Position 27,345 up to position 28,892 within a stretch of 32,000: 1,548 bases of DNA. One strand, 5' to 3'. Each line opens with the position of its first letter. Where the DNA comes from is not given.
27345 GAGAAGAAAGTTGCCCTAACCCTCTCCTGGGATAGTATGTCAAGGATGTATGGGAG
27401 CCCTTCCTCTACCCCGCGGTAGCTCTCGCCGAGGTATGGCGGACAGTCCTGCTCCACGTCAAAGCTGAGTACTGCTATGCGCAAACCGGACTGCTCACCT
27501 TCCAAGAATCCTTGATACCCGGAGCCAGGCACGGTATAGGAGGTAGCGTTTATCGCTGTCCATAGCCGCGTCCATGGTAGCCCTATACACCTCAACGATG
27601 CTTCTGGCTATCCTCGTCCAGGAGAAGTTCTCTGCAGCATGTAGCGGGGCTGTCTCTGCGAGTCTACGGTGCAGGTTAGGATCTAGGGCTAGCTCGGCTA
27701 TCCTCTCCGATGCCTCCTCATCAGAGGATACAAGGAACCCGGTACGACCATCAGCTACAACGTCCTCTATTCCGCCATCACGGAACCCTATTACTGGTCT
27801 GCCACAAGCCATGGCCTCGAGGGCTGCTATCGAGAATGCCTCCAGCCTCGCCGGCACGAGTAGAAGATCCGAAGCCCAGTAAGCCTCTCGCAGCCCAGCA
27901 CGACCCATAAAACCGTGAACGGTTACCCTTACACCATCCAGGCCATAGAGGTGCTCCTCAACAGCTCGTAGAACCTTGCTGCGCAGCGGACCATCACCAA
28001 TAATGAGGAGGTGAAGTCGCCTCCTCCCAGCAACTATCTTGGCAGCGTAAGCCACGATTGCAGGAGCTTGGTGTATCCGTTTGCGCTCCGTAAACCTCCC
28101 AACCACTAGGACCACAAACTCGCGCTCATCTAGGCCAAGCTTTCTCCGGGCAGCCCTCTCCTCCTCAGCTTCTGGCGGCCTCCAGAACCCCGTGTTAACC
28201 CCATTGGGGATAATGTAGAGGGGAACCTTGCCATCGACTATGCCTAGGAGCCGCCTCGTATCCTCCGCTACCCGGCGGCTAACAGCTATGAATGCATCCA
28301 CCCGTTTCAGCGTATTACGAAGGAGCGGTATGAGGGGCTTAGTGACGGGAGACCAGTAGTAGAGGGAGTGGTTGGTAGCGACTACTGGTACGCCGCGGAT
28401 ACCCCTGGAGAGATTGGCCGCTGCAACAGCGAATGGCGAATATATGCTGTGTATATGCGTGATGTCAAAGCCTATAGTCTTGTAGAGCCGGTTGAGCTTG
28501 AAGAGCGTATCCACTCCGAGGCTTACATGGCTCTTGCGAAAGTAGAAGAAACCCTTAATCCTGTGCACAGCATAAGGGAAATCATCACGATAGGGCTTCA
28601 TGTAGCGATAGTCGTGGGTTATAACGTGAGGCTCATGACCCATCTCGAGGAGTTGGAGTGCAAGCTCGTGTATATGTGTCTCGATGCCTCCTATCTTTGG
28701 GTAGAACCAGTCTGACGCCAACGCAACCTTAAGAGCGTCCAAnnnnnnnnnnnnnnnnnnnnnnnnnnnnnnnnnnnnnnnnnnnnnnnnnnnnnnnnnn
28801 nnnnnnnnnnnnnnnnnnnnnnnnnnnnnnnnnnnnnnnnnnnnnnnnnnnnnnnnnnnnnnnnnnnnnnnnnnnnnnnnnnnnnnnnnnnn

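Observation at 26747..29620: Operon of an MprF-flippase-family protein, a PIG-A-like GT4 and a CE4 deacetylase: a candidate GlcN-archaetidylinositol (GPI-core-like) pathway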

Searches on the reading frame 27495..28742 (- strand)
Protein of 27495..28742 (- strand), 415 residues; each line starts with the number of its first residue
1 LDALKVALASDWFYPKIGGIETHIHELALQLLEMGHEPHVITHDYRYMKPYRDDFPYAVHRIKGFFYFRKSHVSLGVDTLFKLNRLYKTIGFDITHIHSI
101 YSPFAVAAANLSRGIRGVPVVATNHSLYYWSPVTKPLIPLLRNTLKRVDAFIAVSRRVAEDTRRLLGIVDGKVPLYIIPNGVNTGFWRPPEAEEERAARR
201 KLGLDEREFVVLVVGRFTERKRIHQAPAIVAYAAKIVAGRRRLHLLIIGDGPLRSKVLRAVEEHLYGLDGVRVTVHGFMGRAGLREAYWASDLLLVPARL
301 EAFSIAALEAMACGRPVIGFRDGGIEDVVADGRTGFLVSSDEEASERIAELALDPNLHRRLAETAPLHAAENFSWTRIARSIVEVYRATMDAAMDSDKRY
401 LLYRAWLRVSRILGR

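Call 3: search_protein_families(library=pfam, proteins=[window:27495-28742:-], max_evalue=0.01)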
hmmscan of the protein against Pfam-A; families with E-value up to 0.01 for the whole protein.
window:27495-28742:- (415 aa): 7 families
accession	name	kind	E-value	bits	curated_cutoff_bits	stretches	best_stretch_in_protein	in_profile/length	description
PF13439.12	Glyco_transf_4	-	1.2e-34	120.2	28.5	1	17-184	1-168/170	Glycosyltransferase Family 4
PF00534.26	Glycos_transf_1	-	3.5e-30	105.2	26.4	1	196-365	3-169/172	Glycosyl transferases group 1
PF13692.12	Glyco_trans_1_4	-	8.8e-26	91.3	27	1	209-351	2-139/142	Glycosyl transferases group 1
PF13579.12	Glyco_trans_4_4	-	1.5e-18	68.1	29.7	1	18-173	1-152/158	Glycosyl transferase 4-like domain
PF20706.3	GT4-conflict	-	7.2e-16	58.6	26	1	145-381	144-384/385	Family 4 Glycosyltransferase in conflict systems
PF13524.12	Glyco_trans_1_2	-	1e-08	35.7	25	1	264-383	18-143/144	Glycosyl transferase-like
PF13477.12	Glyco_trans_4_2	-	1.5e-07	32.1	23.4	1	21-155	10-139/139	Glycosyl transferase 4-like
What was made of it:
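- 27495..28742 (-): GT4 retaining glycosyltransferase (415 aa) with a PIG-A-type N-terminal motif and a basic C-terminal helix. It is the predicted UDP-GlcNAc:phospholipid head-group GlcNAc transferase. Families: PF13439 plus PF00534 (call 3).
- On GT4 retaining glycosyltransferases: PF13439 scores 120 bits and PF00534 scores 105 bits (call 3).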

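Call 4: search_protein_families(library=ncbifam, proteins=[window:27495-28742:-], max_evalue=0.01)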
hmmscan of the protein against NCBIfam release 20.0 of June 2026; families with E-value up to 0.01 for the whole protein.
window:27495-28742:- (415 aa): 46 families (the best 25 are shown)
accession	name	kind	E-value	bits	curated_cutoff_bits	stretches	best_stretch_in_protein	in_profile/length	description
TIGR03999.1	thiol_BshA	equivalog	6.9e-38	130.5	273.7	1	14-390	8-374/375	N-acetyl-alpha-D-glucosaminyl L-malate synthase BshA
TIGR02149.1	glgA_Coryne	subfamily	4.8e-33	114.8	302.4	1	86-388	78-389/391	glycogen synthase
TIGR03449.1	mycothiol_MshA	equivalog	1.1e-27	97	462.5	1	175-390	190-404/406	D-inositol-3-phosphate glycosyltransferase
TIGR03088.1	stp2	hypoth_equivalog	1.4e-25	90.2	409.05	1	140-389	128-373/374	TIGR03088 family PEP-CTERM/XrtA system glycosyltransferase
NF049988.1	MGlcDAGSynMgs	equivalog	7.5e-23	81.5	400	1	5-390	2-388/398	alpha-monoglucosyldiacylglycerol synthase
TIGR04047.1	MSMEG_0565_glyc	hypoth_equivalog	1.2e-21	77.2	259.85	1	22-388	16-373/373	MSMEG_0565 family glycosyltransferase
NF038295.1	EPS_HpsP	equivalog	7.6e-20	71.2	550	1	177-388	180-386/388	hormogonium polysaccharide biosynthesis glycosyltransferase HpsP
NF041876.1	EPS_EpsE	equivalog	1.2e-18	67.6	400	1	152-381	166-388/389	exopolysaccharide biosynthesis GT4 family glycosyltransferase EpsE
TIGR04157.1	glyco_rSAM_CFB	subfamily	2.8e-18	66.1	400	1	142-345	164-355/406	TIGR04157 family glycosyltransferase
NF053787.1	GlcN_PG_synth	equivalog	1.6e-17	63.4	480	1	140-389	136-359/361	N-acetylglucosaminyl phosphatidylglycerol synthase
NF012028.0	PRK15484.1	subfamily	8.7e-16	58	618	1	175-385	163-374/380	lipopolysaccharide N-acetylglucosaminyltransferase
NF047684.1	TeichurnBiosyTuaC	equivalog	1e-15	57.6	550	1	92-390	109-390/391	teichuronic acid biosynthesis protein TuaC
NF041010.1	glycosy_Agl16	equivalog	2.8e-15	56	575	1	5-388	2-350/352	glycosylation protein Agl16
TIGR04063.1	stp3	hypoth_equivalog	3.6e-14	52.5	442.05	1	145-389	155-395/397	TIGR04063 family PEP-CTERM/XrtA system glycosyltransferase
TIGR02095.1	glgA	subfamily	5.6e-14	51.7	328.45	1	193-388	277-476/477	glycogen/starch synthase, ADP-glucose type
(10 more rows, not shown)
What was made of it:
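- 27495..28742 (-): Nearest characterised enzymes: the best NCBIfam match is BshA, at 130 bits and below its cutoff (call 4).
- On GpgS (GlcNAc-PG synthase), BshA, MshA equivalogs: NF053787 scores 63 bits against 480, TIGR03999 scores 130 against 274, and TIGR03449 scores 97 against 462 (call 4).
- All NCBIfam equivalog cutoffs are missed: BshA 130/274, MshA 97/462 and GlcN-PG synthase 63/480 (call 4).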

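Call 6: search_protein_families(library=pfam, proteins=[window:27495-28742:-], max_evalue=10)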
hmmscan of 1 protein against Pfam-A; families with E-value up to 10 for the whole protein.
window:27495-28742:- (415 aa): 9 families
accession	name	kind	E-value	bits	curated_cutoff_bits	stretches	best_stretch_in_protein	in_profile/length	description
PF13439.12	Glyco_transf_4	-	1.2e-34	120.2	28.5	1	17-184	1-168/170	Glycosyltransferase Family 4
PF00534.26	Glycos_transf_1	-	3.5e-30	105.2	26.4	1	196-365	3-169/172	Glycosyl transferases group 1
PF13692.12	Glyco_trans_1_4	-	8.8e-26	91.3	27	1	209-351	2-139/142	Glycosyl transferases group 1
PF13579.12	Glyco_trans_4_4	-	1.5e-18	68.1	29.7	1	18-173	1-152/158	Glycosyl transferase 4-like domain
PF20706.3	GT4-conflict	-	7.2e-16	58.6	26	1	145-381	144-384/385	Family 4 Glycosyltransferase in conflict systems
PF13524.12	Glyco_trans_1_2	-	1e-08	35.7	25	1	264-383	18-143/144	Glycosyl transferase-like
PF13477.12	Glyco_trans_4_2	-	1.5e-07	32.1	23.4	1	21-155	10-139/139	Glycosyl transferase 4-like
PF08323.17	Glyco_transf_5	-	0.021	15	22.7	1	14-87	10-77/239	Starch synthase catalytic domain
PF08824.15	Serine_rich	-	0.078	13.4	26.9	1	145-172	122-149/157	Serine rich protein interaction domain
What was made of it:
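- On PIG-A / GPI3 (GlcNAc-PI synthase catalytic subunit): There is no hit even at E<=10 (call 6).
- Tried and rejected: Pfam PIGA domain at a permissive threshold: no hit (call 6).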

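Call 7: search_solved_structures(query=window:27495-28742:-, max_evalue=0.001)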
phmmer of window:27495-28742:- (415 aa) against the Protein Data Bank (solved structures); distinct sequences matched with E-value up to 0.001: 73 (the best 60 are shown).
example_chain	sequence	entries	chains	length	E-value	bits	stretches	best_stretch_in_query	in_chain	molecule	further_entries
2jjm_A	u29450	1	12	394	3.1e-27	98.7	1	13-386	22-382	GLYCOSYL TRANSFERASE, GROUP 1 FAMILY PROTEIN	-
3mbo_A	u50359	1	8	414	3.4e-27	98.5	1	13-386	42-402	Glycosyltransferase, group 1 family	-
5d00_A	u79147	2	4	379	7e-27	97.5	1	13-386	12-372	N-acetyl-alpha-D-glucosaminyl L-malate synthase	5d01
6tvp_A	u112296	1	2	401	1.3e-26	96.6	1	5-388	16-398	Alpha-maltose-1-phosphate synthase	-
6n1x_A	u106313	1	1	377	7.6e-21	77.6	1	13-378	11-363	Glycosyltransferase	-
6d9t_A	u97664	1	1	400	8e-21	77.6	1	13-379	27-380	Glycosyl transferase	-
6kih_A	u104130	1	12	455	1e-18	70.6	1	176-394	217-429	Tll1590 protein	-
3c4q_A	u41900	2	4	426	8.6e-16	61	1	175-388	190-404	Predicted glycosyltransferases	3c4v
3c48_A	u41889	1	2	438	1.1e-15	60.7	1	175-388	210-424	Predicted glycosyltransferases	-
2bis_A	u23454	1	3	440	1.1e-15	60.6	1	152-395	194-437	GLGA GLYCOGEN SYNTHASE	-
3fro_A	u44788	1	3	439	1.2e-15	60.5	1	152-395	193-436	GlgA glycogen synthase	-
3okc_A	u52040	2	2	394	1.5e-15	60.2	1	117-386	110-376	GDP-mannose-dependent alpha-(1-6)-phosphatidylinositol monomannoside mannosyltransferase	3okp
3oka_A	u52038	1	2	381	1.6e-15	60.1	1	117-384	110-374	GDP-mannose-dependent alpha-(1-6)-phosphatidylinositol monomannoside mannosyltransferase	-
3l01_A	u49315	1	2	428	1.3e-13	53.8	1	152-386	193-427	GlgA glycogen synthase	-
9v0l_A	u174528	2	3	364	7.6e-12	48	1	273-344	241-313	tetrahydrobiopterin glucosyltransferases | tetrahydrobiopterin glucosyltransferase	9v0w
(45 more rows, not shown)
